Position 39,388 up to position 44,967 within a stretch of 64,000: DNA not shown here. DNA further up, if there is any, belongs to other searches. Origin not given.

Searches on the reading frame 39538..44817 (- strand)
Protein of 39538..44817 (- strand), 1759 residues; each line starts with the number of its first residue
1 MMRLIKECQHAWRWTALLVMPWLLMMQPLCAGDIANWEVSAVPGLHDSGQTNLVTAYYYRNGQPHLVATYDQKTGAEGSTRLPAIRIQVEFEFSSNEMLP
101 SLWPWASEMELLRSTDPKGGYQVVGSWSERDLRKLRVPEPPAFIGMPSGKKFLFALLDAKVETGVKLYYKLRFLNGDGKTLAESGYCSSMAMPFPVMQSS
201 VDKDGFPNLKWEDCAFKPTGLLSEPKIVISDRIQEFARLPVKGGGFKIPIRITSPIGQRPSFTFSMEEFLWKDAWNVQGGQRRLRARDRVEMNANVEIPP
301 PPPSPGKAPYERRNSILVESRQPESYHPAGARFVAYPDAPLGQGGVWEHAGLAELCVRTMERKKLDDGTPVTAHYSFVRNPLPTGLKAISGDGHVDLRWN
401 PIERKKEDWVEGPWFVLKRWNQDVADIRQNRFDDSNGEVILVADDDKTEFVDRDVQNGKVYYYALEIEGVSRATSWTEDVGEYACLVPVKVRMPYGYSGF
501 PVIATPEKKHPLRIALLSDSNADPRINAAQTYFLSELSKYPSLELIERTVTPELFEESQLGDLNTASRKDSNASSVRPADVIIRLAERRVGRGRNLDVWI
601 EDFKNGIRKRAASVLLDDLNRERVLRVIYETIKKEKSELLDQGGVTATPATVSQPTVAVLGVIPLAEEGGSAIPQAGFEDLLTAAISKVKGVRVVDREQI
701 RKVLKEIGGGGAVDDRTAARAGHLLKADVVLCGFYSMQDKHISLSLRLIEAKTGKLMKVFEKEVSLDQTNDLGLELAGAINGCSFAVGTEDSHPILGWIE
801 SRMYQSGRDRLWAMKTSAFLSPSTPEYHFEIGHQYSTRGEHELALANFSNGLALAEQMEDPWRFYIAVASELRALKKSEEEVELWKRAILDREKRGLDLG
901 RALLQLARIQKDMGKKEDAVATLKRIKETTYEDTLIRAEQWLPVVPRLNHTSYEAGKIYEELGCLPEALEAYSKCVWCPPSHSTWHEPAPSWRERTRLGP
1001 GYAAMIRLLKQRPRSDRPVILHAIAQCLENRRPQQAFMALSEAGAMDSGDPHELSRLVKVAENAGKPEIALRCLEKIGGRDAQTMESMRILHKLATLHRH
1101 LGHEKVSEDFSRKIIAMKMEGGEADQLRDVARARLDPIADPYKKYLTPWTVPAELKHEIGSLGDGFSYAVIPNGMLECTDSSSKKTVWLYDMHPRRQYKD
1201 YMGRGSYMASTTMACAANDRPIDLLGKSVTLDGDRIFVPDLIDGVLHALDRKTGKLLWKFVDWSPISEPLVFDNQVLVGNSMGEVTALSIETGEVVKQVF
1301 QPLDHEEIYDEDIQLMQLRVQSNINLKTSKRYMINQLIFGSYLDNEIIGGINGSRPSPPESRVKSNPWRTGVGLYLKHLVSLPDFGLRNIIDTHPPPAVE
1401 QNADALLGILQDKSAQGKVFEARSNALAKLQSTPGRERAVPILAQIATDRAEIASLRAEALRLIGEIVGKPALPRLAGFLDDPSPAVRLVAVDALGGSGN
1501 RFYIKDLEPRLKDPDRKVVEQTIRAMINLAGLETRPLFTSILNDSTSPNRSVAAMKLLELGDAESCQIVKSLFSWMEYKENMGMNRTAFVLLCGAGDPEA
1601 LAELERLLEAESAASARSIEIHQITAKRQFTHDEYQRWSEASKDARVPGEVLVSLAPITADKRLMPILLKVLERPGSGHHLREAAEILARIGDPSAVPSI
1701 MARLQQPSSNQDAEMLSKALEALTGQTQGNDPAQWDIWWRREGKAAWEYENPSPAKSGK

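Call 55: search_protein_families(library=ncbifam, proteins=[window:39538-44817:-], max_evalue=1e-10)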
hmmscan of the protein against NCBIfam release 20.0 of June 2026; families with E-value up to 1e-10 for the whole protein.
window:39538-44817:- (1759 aa): 0 families

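Call 68: search_protein_families(library=pfam, proteins=[window:39538-44817:-], max_evalue=0.001)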
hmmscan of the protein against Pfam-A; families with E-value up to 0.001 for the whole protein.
window:39538-44817:- (1759 aa): 5 families
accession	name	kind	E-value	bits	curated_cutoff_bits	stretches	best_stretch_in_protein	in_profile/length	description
PF13646.12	HEAT_2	-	2.5e-17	63.4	27.7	1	1443-1525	4-86/88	HEAT repeats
PF13360.13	PQQ_2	-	2.3e-08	34.4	27.6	1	1174-1297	43-142/233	Outer membrane protein assembly factor BamB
PF00515.34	TPR_1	-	1.5e-05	25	27.8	0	956-975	8-27/34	Tetratricopeptide repeat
PF07719.23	TPR_2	-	2.9e-05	24.3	27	0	953-975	5-27/34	Tetratricopeptide repeat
PF02985.28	HEAT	-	0.00063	20.2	23.5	0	1473-1496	2-25/31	HEAT repeat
